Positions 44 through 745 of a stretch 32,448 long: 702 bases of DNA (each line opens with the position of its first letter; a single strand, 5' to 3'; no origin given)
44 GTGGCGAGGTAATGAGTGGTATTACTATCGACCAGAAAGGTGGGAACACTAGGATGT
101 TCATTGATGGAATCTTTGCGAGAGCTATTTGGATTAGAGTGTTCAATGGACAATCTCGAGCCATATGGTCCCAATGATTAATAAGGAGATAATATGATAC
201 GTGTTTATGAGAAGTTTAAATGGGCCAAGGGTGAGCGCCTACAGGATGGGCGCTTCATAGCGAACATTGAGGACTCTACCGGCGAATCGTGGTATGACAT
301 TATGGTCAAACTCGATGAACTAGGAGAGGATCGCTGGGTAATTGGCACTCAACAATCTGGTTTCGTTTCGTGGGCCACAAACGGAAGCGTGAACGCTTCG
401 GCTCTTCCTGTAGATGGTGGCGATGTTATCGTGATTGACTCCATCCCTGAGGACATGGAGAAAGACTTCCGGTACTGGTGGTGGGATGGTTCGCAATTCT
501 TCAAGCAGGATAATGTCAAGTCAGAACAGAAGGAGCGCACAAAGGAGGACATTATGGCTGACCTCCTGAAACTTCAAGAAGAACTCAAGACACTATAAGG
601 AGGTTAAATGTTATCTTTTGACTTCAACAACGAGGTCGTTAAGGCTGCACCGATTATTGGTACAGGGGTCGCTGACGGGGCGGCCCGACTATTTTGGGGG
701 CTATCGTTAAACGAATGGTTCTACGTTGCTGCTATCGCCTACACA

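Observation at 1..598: Non-T7 tail-fibre C-terminus followed by an extra 134-aa gene (putative Tfa-like chaperone) ahead of the holin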

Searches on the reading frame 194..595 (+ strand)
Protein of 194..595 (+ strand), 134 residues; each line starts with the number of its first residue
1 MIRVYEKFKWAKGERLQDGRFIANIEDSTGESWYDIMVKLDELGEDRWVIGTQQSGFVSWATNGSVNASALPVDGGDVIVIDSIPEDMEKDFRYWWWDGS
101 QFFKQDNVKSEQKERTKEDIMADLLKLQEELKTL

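Call 8: search_protein_families(library=pfam, proteins=[window:194-595:+], max_evalue=1)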
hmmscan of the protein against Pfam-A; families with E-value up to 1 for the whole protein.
window:194-595:+ (134 aa): 1 family
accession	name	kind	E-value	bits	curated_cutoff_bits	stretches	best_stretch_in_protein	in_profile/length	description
PF10792.14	DUF2605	-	0.13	12.7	25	1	83-133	9-58/96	Protein of unknown function (DUF2605)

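Call 9: search_protein_families(library=phrogs, proteins=[window:194-595:+], max_evalue=1)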
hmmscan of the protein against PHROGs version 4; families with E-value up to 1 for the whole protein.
window:194-595:+ (134 aa): 3 families
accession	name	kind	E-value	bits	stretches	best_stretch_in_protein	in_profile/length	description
phrog_136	-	tail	4.2e-07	31.2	1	10-131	13-132/178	tail fiber assembly protein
phrog_13012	-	unknown function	0.28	12.3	1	109-133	4-28/38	-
phrog_26070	-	unknown function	0.42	12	1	109-133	31-55/65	-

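Call 11: search_dna_similar(collection=phages, query=window:194-595:+, mode=protein, max_rows=40, max_evalue=0.001)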
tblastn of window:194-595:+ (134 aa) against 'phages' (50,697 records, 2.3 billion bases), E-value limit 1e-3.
Records with a match: 67; places in all: 67; records where one place covers at least 80% of the query: 65.
Best place of each record, by identity: <60% 67.
By first word of the organism name: Klebsiella 28; Escherichia 17; Erwinia 11; Pantoea 3; Dickeya 3; Serratia 2; Yersinia 1; Salmonella 1; Citrobacter 1.
By host as written in the record: Klebsiella pneumoniae 18; Escherichia coli 10; Erwinia pyrifoliae 6; - 5; Pantoea deleyi 2; Escherichia coli DE69 2; Erwinia amylovora DSM17948 2; Klebsiella pneumoniae subsp. pneumoniae 2; and 18 more.
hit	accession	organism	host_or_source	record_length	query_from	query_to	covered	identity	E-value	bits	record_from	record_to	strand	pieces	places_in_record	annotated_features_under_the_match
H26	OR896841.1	Klebsiella phage GlastosBack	Klebsiella pneumoniae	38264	5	134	97%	46.6%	2e-24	102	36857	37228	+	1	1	hypothetical protein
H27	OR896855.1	Klebsiella phage Keithstache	Klebsiella pneumoniae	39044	5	134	97%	46.6%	2e-24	102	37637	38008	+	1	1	hypothetical protein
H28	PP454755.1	Klebsiella phage vB_KpP_GP-5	Klebsiella pneumoniae KP411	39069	5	134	97%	46.6%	2e-24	102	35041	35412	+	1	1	tail fiber assembly protein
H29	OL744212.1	Pantoea phage vB_PdeP_F2M1C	Pantoea deleyi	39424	5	134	97%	46.6%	2e-24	102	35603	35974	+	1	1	hypothetical protein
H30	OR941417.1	Escherichia phage RCF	Escherichia coli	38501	5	134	97%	46.6%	7e-24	100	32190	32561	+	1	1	hypothetical protein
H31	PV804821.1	Erwinia phage vB_Ea1_ZCEA1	Erwinia sp.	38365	5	134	97%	46.2%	1e-23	100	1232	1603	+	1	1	tail fiber assembly protein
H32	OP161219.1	Yersinia phage vB_YenP_WW2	Yersinia enterocolitica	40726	5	134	97%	45.8%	5e-24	101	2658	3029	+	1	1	hypothetical protein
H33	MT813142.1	Klebsiella phage NL_ZS_3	Klebsiella pneumoniae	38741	5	134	97%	45.8%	1e-23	100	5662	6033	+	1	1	hypothetical protein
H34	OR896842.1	Klebsiella phage Bobalons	Klebsiella pneumoniae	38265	5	134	97%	45.8%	1e-23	100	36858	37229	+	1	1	hypothetical protein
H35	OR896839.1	Salmonella phage S147_CPL00262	Escherichia coli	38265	5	134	97%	45.8%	1e-23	100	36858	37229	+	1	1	hypothetical protein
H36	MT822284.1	Erwinia phage pEp_SNUABM_03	Erwinia pyrifoliae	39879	5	134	97%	43.8%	4e-24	101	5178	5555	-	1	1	hypothetical protein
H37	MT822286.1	Erwinia phage pEp_SNUABM_10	Erwinia pyrifoliae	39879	5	134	97%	43.8%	4e-24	101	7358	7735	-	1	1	hypothetical protein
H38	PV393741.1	Pantoea phage Bubbas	Pantoea ananatis 97-1R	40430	5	134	97%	43.8%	4e-24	101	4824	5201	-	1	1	hypothetical protein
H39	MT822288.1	Erwinia phage pEp_SNUABM_12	Erwinia pyrifoliae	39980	4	134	98%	43.5%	8e-22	95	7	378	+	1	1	hypothetical protein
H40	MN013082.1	Klebsiella phage vB_KpnP_Sibilus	Klebsiella pneumoniae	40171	4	134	98%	43.5%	2e-21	94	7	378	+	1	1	hypothetical protein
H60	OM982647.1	Escherichia phage ST2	Escherichia coli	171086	1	134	100%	40.3%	1e-20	92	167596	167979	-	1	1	hypothetical protein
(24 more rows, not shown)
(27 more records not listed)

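Call 13: get_annotated_region(hit=H28, flank=4000)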
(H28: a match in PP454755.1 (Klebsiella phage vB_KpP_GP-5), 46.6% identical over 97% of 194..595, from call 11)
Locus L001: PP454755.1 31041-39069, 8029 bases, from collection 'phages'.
description: Klebsiella phage vB_KpP_GP-5, complete genome.
organism: Klebsiella phage vB_KpP_GP-5 (NCBI taxid 3146127)
taxonomy: Viruses; Duplodnaviria; Heunggongvirae; Uroviricota; Caudoviricetes; Autographiviridae; Studiervirinae; Teetrevirus
host: Klebsiella pneumoniae KP411; source: hospital wastewaters; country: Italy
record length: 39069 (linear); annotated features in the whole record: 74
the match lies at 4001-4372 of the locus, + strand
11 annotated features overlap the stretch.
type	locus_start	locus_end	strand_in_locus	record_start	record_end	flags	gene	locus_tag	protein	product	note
CDS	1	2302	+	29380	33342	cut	-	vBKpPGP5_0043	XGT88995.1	peptidoglycan transglycosylase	Gp16-like; DNA ejectosome component, degradation of host peptidoglycan and viral genome ejection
regulatory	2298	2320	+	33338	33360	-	-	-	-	promoter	-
CDS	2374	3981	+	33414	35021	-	-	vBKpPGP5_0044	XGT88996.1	tail fibers protein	N-terminal glycosidase domain involved in the initial absorption into the host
CDS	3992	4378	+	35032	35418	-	-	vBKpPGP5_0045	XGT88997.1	tail fiber assembly protein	-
CDS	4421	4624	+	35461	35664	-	-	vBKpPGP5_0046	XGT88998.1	holin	class II holin; bacterial membrane lysis during late-protein synthesis and virion release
CDS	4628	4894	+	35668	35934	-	-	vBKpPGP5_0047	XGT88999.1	terminase small subunit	Gp18-like; DNA packaging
CDS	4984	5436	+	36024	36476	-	-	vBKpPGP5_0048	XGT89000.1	spanin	Endopeptidase Rz-like, viral release from host cell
CDS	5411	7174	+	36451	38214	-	-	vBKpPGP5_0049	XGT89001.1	terminase large subunit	Gp19-like; DNA packaging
regulatory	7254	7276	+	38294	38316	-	-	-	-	promoter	-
CDS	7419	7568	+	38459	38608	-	-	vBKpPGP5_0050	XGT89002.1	hypothetical protein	-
repeat_region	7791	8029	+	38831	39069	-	-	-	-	-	right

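Call 14: get_annotated_region(hit=H60, flank=5000)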
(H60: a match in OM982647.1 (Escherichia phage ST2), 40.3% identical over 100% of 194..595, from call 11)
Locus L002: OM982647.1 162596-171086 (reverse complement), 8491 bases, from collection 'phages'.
description: Escherichia phage ST2, partial genome.
organism: Escherichia phage ST2 (NCBI taxid 2006925)
taxonomy: Viruses; Duplodnaviria; Heunggongvirae; Uroviricota; Caudoviricetes; Guernseyvirinae; Kagunavirus
host: Escherichia coli; source: -; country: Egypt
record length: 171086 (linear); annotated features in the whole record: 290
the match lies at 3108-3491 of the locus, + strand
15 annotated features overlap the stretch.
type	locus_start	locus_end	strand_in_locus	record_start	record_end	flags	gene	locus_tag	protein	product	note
CDS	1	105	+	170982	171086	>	-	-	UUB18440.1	hypothetical protein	rasttk_feature_creation_tool=/opt/patric-common/ runtime/bin/phanotate version ...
CDS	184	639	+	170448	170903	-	-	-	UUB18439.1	endolysin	rasttk_feature_creation_tool=/opt/patric-common/ runtime/bin/phanotate version ...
CDS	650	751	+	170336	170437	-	-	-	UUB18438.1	hypothetical protein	rasttk_feature_creation_tool=/opt/patric-common/ runtime/bin/phanotate version ...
CDS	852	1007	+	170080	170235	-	-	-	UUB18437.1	hypothetical protein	rasttk_feature_creation_tool=/opt/patric-common/ runtime/bin/phanotate version ...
CDS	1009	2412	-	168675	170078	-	-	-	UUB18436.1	peptidoglycan lytic exotransglycosylase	rasttk_feature_creation_tool=/opt/patric-common/ runtime/bin/phanotate version ...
CDS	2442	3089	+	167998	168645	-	-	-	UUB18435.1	hypothetical protein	rasttk_feature_creation_tool=/opt/patric-common/ runtime/bin/phanotate version ...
CDS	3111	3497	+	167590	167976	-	-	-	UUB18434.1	hypothetical protein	rasttk_feature_creation_tool=/opt/patric-common/ runtime/bin/phanotate version ...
CDS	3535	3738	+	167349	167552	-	-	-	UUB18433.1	class II holin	rasttk_feature_creation_tool=/opt/patric-common/ runtime/bin/phanotate version ...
CDS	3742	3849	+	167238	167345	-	-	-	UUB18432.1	terminase small subunit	rasttk_feature_creation_tool=/opt/patric-common/ runtime/bin/phanotate version ...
CDS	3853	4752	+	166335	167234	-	-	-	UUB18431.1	hypothetical protein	rasttk_feature_creation_tool=/opt/patric-common/ runtime/bin/phanotate version ...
CDS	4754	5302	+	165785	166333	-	-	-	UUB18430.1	hypothetical protein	rasttk_feature_creation_tool=/opt/patric-common/ runtime/bin/phanotate version ...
CDS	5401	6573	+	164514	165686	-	-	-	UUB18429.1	recombination protein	rasttk_feature_creation_tool=/opt/patric-common/ runtime/bin/phanotate version ...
CDS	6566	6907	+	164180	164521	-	-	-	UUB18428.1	hypothetical protein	rasttk_feature_creation_tool=/opt/patric-common/ runtime/bin/phanotate version ...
CDS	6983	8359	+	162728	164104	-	-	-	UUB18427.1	DNA primase/helicase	rasttk_feature_creation_tool=/opt/patric-common/ runtime/bin/phanotate version ...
CDS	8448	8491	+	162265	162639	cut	-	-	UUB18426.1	hypothetical protein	rasttk_feature_creation_tool=/opt/patric-common/ runtime/bin/phanotate version ...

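Call 17: search_solved_structures(query=window:194-595:+, max_evalue=10, show_alignments=2)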
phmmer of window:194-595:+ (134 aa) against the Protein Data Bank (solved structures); distinct sequences matched with E-value up to 10: 2.
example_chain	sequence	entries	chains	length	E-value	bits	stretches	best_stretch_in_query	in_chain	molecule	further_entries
6rpp_A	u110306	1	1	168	0.38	13.8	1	9-65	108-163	Cell division control protein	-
4y9i_A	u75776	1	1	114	0.89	12.6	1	29-98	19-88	Mycobacterium tuberculosis paralogous family 11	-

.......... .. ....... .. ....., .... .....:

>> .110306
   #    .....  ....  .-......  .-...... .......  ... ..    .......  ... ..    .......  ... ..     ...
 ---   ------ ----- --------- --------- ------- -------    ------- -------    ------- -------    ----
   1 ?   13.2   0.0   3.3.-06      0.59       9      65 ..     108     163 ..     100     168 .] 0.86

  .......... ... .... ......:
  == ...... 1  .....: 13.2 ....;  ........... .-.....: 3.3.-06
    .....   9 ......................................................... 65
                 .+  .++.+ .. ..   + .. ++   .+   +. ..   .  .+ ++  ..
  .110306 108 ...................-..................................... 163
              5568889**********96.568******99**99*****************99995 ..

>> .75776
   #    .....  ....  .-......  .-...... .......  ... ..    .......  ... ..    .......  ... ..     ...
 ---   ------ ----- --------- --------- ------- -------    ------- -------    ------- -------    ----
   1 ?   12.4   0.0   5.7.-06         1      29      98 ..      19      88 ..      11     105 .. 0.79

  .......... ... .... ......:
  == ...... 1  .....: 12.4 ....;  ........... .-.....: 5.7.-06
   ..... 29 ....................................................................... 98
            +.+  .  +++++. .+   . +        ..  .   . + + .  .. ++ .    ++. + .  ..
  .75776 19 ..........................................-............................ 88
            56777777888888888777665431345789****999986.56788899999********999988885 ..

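Call 18: find_homologous_proteins(query=window:194-595:+, max_evalue=0.001)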
Query window:194-595:+ (134 aa): 9 proteins with E <= 0.001 among 20 candidates.
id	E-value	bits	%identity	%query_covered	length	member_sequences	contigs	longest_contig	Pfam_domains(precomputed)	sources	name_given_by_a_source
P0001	9.8e-84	296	100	100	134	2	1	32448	-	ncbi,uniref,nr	ncbi:single-stranded DNA-binding protein [Escherichia phage HZP2]|uniref:Single-stranded DNA-binding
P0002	3.3e-69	249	83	100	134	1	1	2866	-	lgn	-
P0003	2.4e-67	243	82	100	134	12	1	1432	-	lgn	-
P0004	9.1e-36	141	53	100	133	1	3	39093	-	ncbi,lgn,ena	-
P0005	1.9e-23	101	47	97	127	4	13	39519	-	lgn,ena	-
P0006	3.7e-22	96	43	97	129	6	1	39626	-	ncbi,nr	ncbi:hypothetical protein pEp_SNUABM11_00011 [Erwinia phage pEp_SNUABM_11]|nr:hypothetical protein p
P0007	2.0e-21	94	44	99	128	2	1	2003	-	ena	-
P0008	3.3e-18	84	41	99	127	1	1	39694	-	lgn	-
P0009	5.2e-5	41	40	88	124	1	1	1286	-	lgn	-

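Call 29: search_solved_structures(query=A1, max_evalue=10, show_alignments=3)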
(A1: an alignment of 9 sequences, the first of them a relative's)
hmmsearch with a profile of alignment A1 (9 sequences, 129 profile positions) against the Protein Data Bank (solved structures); distinct sequences matched with E-value up to 10: 0.

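Call 36: find_encoding_contigs(protein=P0002, flank=5000, max_places=3)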
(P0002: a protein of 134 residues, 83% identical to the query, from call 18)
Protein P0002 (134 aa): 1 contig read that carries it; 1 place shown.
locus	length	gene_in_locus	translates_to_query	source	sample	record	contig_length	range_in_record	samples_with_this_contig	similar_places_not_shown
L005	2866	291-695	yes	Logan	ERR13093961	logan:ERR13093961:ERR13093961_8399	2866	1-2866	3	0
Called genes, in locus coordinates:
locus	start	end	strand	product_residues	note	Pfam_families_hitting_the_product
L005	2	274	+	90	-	?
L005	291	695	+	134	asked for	-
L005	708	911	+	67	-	PF10746:Phage_holin_2_2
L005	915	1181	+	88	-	PF11123:DNA_Packaging_2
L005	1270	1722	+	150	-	-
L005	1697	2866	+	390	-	?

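Call 37: find_encoding_contigs(protein=P0004, flank=6000, max_places=3)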
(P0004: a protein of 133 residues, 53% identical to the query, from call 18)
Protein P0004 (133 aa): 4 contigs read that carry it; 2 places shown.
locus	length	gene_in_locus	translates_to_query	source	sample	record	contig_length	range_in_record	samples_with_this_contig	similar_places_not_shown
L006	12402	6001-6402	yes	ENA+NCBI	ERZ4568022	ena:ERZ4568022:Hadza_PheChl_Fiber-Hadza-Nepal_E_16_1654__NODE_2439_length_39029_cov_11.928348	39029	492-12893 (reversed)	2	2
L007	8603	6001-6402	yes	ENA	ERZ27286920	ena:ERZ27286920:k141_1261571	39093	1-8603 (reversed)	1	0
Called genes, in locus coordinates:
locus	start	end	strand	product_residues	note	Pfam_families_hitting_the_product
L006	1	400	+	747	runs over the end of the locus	PF26212:Phage_T7_Gp15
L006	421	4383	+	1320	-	PF01464:SLT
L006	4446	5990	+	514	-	PF03906:Phage_T7_tail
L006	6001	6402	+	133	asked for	-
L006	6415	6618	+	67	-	PF10746:Phage_holin_2_2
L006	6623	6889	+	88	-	PF11123:DNA_Packaging_2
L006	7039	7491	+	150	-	PF03245:Phage_lysis (weak)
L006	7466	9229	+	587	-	PF03237:Terminase_6N (faint), PF22530:Terminase-T7_RNaseH-like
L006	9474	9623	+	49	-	-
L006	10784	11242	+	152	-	PF23780:S-AdoMet_lyase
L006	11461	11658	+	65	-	-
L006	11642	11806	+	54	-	-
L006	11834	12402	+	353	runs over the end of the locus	?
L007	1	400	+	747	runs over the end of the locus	PF26212:Phage_T7_Gp15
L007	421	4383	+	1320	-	PF01464:SLT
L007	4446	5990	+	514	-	PF03906:Phage_T7_tail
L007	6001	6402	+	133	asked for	-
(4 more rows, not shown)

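Call 39: predict_structure(alignment_id=A1)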
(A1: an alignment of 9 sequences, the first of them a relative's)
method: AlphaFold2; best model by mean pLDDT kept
length: 134 residues; sequences in the alignment: 9
mean_pLDDT: 87.2   pTM: 0.70
mean pLDDT of the five models: 87.2, 86.3, 86.3, 85.7, 84.5
residues with pLDDT >= 90: 73; 70-90: 51; 50-70: 8; < 50: 2
segments of 3 or more residues with pLDDT < 50: none
pLDDT, mean of each block of 10 residues (from residue 1): 94 89 94 93 88 95 87 96 91 90 73 65 83 74
secondary structure, 60 per line:
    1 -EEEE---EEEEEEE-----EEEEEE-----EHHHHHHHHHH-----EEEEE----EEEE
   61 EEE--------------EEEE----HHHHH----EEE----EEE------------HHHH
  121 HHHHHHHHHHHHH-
elements in order: E2-5 E9-15 E21-26 H33-42 E48-52 E57-63 E78-81 H86-90 E95-97 E102-104 H117-133

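Call 43: search_protein_families(library=pfam, proteins=[L006:4446-5987:+, L001:2374-3978:+], max_evalue=0.1)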
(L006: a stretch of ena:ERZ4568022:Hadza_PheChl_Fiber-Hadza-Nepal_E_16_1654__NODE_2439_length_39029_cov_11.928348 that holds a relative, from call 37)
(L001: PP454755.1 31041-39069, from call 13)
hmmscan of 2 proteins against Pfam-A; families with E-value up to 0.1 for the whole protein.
L006:4446-5987:+ (514 aa): 2 families
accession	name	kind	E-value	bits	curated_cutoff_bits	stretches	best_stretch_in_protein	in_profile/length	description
PF03906.20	Phage_T7_tail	-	6.8e-58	195.3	25.2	1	1-155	1-149/157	Phage T7 tail fibre protein, N-terminal domain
PF05662.19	YadA_stalk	-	0.00015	22.5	28.4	1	135-175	1-41/43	Coiled stalk of trimeric autotransporter adhesin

L001:2374-3978:+ (535 aa): 2 families
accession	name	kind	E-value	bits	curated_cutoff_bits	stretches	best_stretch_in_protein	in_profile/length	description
PF03906.20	Phage_T7_tail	-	1.4e-57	194.2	25.2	1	1-155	1-149/157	Phage T7 tail fibre protein, N-terminal domain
PF04615.18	Utp14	-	0.0057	15.7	30.2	1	129-280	403-551/731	Utp14 protein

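Call 45: fold_search(model_id=the predicted structure, library=pdb)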
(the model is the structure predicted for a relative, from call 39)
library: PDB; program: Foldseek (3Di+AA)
matches with E <= 10: 171; with E <= 0.001: 0
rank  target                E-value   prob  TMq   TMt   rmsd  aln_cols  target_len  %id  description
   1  5yvq_B                3.1e-03  1.00  0.54  0.68   3.8       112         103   15  Complex of Mu phage tail fiber and its chaperone (released 2019-05-22)
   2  9npe_D                1.6e+00  0.02  0.14  0.04  15.2       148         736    9  Crystal structure of the inactive conformation of a glycoside hydrolase (CapGH2b) from the GH2 family in the space gro (released 2025-11-12)
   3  9npl_A                1.7e+00  0.02  0.14  0.05  15.2       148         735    9  Crystal structure of the inactive conformation of a glycoside hydrolase (CapGH2b - E553Q Mutant) from the GH2 family i (released 2025-11-12)
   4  9n0b_A                1.8e+00  0.02  0.15  0.16  18.4       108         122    9  Cryo-EM of spore appendage from Anaerovoracaceae (released 2025-09-03)
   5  9npe_A                1.8e+00  0.02  0.14  0.04  15.2       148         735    9  Crystal structure of the inactive conformation of a glycoside hydrolase (CapGH2b) from the GH2 family in the space gro (released 2025-11-12)
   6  8u1m_B                2.1e+00  0.04  0.15  0.06  16.9       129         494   12  Cryo-EM structure of the HSP90 dimer (NTD-MD) in the semi-open state (released 2024-03-13)
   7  9npl_D                2.2e+00  0.02  0.13  0.04  15.3       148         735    9  Crystal structure of the inactive conformation of a glycoside hydrolase (CapGH2b - E553Q Mutant) from the GH2 family i (released 2025-11-12)
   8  3pjy_B                2.3e+00  0.07  0.22  0.23  14.3       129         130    9  Crystal structure of a putative transcription regulator (R01717) from Sinorhizobium meliloti 1021 at 1.55 A resolution (released 2010-12-22)
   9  7aic_C                2.3e+00  0.05  0.19  0.12  12.5        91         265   12  MutS-MutL in clamp state (kinked clamp domain) (released 2021-03-31)
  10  9npf_A                2.6e+00  0.01  0.14  0.04  14.7       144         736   10  Crystal structure of the inactive conformation of a glycoside hydrolase (CapGH2b) from the GH2 family in the space gro (released 2025-11-12)
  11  5h3k                  2.7e+00  0.08  0.25  0.08  13.2       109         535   12  Crystal structure of a hypothetical protein from Synechocystis (released 2017-10-25)
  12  3r2t_B                2.7e+00  0.04  0.20  0.16  14.0        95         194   16  2.2 Angstrom Resolution Crystal Structure of Superantigen-like Protein from Staphylococcus aureus subsp. aureus NCTC 8 (released 2011-03-23)
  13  8f5g_A                2.7e+00  0.03  0.14  0.12   9.8       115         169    9  NusG-RNA complex (released 2023-11-22)
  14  9bs3_E                2.7e+00  0.02  0.12  0.07  12.9        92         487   12  Wild type DNA Ligase 1 with 5'-rG:C (released 2024-09-25)
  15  4gz9_A                2.7e+00  0.01  0.13  0.04  14.6       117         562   14  Mouse Neuropilin-1, extracellular domains 1-4 (a1a2b1b2) (released 2012-10-17)
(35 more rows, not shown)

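Call 47: search_protein_representatives(alignment_id=A1)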
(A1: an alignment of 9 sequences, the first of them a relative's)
Query: 9 sequences, 129 profile positions. Proteins with E-value up to 0.001 (for the whole library): 45; up to 1e-10: 26; up to 1e-30: 11. The best 45 are listed.
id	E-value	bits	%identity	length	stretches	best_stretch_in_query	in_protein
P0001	2.2e-56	205.9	-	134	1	1-129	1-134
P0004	1.4e-53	196.8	-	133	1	1-129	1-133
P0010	4.0e-50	185.6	-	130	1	1-129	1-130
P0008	2.3e-49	183.2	-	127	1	1-129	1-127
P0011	9.5e-49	181.1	-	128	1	1-128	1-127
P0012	1.1e-39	151.8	-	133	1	1-129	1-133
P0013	3.3e-38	147.1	-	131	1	1-129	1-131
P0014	3.6e-36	140.5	-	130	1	1-126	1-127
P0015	2.3e-35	137.9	-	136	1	1-127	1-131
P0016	5.4e-35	136.7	-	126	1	1-129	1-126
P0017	2.2e-32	128.2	-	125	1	1-129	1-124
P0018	2.1e-28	115.4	-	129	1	1-129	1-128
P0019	1.1e-27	113.0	-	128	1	1-129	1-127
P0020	9.1e-27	110.1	-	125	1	1-128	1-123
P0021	1.0e-26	109.9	-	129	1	1-127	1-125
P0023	7.4e-21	91.0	-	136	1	1-128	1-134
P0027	8.5e-16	74.6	-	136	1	2-129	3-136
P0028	1.1e-15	74.2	-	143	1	20-129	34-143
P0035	4.6e-09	52.8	-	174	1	1-117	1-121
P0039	1.0e-07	48.4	-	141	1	24-128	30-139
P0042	7.7e-07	45.6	-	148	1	2-126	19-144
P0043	1.2e-06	45.0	-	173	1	21-119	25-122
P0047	3.4e-05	40.3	-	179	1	24-109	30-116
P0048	3.8e-05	40.1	-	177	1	1-116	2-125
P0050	5.4e-04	36.4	-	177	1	6-100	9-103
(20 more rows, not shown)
